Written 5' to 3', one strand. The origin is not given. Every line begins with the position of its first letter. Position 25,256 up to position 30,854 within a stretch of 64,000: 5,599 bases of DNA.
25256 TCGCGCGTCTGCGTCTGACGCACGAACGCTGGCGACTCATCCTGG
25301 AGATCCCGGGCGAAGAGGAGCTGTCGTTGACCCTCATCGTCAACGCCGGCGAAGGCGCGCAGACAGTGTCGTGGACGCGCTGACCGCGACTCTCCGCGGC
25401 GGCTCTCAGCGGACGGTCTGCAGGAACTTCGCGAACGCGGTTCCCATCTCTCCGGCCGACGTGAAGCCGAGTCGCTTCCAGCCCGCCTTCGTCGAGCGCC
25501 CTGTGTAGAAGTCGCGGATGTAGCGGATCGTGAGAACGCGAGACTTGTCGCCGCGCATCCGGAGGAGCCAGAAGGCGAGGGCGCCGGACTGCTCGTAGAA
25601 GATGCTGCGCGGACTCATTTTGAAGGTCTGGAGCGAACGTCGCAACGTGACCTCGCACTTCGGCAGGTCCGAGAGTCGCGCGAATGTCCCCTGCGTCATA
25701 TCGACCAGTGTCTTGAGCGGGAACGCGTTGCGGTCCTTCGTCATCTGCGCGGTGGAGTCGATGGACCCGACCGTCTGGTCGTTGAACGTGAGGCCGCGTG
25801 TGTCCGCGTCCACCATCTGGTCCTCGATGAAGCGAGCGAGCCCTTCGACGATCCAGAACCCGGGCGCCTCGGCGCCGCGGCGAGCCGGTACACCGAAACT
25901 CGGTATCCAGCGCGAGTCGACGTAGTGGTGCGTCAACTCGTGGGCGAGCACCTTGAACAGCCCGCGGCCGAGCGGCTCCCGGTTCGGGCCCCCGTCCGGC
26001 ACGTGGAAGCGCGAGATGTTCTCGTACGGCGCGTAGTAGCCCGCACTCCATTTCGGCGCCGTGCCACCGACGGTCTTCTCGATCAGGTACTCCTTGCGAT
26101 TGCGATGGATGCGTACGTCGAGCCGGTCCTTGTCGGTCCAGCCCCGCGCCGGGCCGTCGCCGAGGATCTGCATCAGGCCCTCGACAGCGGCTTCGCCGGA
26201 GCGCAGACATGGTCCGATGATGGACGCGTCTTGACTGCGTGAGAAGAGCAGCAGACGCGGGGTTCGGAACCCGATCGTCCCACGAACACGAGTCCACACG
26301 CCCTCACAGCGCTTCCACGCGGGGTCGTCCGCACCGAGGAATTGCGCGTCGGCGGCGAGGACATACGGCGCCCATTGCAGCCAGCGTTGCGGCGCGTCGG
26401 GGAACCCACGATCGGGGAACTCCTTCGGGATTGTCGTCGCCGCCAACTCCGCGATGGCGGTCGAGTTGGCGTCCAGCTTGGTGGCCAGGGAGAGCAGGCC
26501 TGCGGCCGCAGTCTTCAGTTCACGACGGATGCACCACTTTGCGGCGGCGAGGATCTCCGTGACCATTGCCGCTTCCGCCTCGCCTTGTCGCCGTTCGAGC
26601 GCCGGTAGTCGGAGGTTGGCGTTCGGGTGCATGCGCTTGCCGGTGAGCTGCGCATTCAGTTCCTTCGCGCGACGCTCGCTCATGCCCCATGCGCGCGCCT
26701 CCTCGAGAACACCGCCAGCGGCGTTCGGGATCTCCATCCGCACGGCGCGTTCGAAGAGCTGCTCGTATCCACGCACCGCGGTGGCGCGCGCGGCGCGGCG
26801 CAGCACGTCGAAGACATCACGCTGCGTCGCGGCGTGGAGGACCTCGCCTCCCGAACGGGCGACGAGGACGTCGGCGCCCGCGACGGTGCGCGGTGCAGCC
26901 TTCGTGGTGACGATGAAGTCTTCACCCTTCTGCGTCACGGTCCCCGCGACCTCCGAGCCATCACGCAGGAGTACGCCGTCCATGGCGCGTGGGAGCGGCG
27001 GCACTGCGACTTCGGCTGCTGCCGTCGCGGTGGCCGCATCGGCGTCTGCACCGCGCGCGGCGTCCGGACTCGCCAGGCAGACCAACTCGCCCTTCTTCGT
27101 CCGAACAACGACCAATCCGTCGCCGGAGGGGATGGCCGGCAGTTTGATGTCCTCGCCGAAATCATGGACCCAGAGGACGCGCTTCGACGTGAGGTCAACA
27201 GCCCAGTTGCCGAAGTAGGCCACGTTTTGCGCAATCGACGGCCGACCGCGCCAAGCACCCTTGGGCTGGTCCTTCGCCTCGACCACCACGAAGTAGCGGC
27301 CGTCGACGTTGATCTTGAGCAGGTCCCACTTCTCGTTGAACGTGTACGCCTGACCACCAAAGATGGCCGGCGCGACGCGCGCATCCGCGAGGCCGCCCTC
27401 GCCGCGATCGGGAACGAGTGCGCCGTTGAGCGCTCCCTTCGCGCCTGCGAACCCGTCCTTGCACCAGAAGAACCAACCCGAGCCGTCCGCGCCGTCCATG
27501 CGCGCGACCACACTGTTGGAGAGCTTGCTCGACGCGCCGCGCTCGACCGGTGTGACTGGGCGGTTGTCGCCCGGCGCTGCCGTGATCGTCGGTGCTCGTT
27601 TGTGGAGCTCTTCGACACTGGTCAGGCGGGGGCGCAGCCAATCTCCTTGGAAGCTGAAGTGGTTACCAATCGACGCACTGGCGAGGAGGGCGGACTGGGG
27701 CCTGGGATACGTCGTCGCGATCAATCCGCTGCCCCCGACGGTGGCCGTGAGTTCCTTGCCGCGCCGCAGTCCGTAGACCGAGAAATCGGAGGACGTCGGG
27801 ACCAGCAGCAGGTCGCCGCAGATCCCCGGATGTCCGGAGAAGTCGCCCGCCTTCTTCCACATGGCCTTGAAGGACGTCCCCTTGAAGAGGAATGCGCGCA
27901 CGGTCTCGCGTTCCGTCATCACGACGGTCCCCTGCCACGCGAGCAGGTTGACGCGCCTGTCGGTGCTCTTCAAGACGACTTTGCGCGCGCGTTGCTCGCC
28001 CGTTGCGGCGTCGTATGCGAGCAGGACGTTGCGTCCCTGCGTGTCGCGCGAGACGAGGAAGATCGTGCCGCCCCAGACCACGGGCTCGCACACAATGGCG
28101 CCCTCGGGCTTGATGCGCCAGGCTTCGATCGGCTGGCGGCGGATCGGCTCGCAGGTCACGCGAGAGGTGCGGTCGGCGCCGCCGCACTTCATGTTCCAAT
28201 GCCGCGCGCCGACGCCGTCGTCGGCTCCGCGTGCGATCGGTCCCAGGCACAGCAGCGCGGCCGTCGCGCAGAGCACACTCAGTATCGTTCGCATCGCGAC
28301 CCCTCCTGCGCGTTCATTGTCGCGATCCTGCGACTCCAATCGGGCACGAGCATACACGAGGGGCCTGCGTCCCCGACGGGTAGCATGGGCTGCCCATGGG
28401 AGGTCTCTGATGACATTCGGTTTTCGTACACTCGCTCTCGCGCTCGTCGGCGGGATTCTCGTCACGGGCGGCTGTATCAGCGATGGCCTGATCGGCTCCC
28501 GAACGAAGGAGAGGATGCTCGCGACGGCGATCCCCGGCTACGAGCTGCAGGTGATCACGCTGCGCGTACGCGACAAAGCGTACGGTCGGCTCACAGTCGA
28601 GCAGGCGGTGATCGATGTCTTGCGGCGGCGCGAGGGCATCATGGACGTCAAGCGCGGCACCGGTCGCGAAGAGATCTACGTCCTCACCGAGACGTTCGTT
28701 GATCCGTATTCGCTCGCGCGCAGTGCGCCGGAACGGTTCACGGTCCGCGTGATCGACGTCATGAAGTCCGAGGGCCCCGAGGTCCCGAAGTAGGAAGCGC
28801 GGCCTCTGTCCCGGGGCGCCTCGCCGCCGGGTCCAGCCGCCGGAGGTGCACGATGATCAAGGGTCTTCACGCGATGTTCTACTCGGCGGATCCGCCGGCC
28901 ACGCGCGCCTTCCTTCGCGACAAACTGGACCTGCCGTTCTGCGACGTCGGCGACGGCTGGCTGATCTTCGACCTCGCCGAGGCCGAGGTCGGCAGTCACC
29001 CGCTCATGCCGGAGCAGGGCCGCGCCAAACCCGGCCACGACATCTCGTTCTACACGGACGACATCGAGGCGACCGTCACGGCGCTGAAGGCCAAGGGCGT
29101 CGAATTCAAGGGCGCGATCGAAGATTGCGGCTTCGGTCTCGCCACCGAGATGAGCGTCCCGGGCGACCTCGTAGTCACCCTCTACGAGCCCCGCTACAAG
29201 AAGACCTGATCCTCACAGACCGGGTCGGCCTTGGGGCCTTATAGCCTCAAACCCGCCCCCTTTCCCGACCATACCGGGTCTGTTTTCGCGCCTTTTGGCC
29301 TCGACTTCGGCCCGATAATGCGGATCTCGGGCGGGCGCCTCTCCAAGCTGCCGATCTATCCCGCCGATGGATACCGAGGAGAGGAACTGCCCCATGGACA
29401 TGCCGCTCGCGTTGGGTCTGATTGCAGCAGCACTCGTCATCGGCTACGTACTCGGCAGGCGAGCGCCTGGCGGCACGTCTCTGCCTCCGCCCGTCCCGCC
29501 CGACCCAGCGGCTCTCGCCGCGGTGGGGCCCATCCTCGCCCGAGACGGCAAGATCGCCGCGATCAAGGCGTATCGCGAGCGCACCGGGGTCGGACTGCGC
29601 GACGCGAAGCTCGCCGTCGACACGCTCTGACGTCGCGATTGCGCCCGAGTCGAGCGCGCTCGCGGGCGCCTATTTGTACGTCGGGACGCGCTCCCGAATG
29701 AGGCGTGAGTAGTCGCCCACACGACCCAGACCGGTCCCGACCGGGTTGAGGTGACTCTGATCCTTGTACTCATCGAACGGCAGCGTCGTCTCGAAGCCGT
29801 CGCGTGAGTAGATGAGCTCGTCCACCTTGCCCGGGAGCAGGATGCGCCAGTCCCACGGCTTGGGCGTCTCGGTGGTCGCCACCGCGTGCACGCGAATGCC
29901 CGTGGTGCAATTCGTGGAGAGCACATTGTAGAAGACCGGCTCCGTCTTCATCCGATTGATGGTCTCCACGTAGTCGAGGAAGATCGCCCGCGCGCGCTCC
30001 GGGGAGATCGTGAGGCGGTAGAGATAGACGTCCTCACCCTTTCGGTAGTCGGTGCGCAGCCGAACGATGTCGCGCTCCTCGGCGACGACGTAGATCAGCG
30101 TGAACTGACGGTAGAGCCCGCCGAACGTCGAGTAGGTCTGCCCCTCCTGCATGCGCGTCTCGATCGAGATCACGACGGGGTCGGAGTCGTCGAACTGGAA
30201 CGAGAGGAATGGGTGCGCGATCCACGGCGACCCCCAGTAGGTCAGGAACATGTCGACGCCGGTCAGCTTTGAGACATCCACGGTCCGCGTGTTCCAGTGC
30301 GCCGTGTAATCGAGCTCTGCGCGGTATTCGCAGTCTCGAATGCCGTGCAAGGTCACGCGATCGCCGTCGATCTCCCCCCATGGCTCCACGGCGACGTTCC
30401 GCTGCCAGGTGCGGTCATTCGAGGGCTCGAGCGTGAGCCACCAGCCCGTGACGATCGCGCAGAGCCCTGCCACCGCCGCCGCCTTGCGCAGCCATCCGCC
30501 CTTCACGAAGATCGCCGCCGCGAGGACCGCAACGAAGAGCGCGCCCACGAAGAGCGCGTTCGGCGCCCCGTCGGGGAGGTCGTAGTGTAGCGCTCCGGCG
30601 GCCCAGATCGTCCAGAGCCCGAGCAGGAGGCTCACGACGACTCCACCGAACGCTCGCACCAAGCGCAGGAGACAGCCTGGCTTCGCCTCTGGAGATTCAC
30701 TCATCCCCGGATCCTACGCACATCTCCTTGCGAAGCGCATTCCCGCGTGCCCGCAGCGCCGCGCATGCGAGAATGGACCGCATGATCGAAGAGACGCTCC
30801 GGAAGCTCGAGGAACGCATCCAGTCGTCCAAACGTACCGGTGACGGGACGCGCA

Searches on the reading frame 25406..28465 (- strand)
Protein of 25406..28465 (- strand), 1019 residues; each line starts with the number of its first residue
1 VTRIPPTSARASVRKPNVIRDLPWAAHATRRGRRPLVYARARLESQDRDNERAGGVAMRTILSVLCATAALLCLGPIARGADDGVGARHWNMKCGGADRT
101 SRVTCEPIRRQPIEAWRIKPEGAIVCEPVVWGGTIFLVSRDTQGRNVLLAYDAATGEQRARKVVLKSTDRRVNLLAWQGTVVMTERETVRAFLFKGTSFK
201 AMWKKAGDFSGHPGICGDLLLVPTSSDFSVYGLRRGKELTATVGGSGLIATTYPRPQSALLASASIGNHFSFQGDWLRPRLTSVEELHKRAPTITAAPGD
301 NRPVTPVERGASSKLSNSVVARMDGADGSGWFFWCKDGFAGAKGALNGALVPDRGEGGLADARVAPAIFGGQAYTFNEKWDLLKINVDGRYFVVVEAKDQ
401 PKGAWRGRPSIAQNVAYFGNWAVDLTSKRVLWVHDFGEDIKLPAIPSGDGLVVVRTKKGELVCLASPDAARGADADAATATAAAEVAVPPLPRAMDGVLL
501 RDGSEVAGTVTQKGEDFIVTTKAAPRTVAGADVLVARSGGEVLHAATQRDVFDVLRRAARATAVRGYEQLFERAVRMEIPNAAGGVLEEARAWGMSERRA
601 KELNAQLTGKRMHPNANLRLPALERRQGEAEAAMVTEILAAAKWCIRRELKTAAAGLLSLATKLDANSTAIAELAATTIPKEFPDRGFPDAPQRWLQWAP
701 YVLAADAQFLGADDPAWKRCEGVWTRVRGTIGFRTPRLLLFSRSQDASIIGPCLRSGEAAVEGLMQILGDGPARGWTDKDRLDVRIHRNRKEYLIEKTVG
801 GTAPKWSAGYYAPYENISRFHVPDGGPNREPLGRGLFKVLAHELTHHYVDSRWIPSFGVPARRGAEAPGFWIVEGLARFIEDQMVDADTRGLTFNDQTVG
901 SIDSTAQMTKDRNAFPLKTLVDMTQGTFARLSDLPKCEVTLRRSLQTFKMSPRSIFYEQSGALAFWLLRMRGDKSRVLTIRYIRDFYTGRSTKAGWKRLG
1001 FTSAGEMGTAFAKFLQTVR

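Call 40: search_protein_families(library=pfam, proteins=[window:25406-28465:-], max_evalue=0.001)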
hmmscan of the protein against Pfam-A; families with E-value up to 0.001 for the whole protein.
window:25406-28465:- (1019 aa): 1 family
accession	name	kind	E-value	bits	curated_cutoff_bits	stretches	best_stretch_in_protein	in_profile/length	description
PF13360.13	PQQ_2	-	9.2e-05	22.6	27.6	0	115-158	56-95/233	Outer membrane protein assembly factor BamB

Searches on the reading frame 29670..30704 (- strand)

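Call 37: search_protein_families(library=pfam, proteins=[window:29670-30704:-], max_evalue=0.001)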
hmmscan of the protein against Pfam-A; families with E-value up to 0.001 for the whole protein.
window:29670-30704:- (344 aa): 2 families
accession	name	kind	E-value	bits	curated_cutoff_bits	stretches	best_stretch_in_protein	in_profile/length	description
PF13387.12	Lnb_N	-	7.1e-43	146.6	22.2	1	133-291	1-174/175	Lnb N-terminal periplasmic domain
PF03779.20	SPW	-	2.7e-05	25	31.5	1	23-100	4-79/93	SPW repeat domain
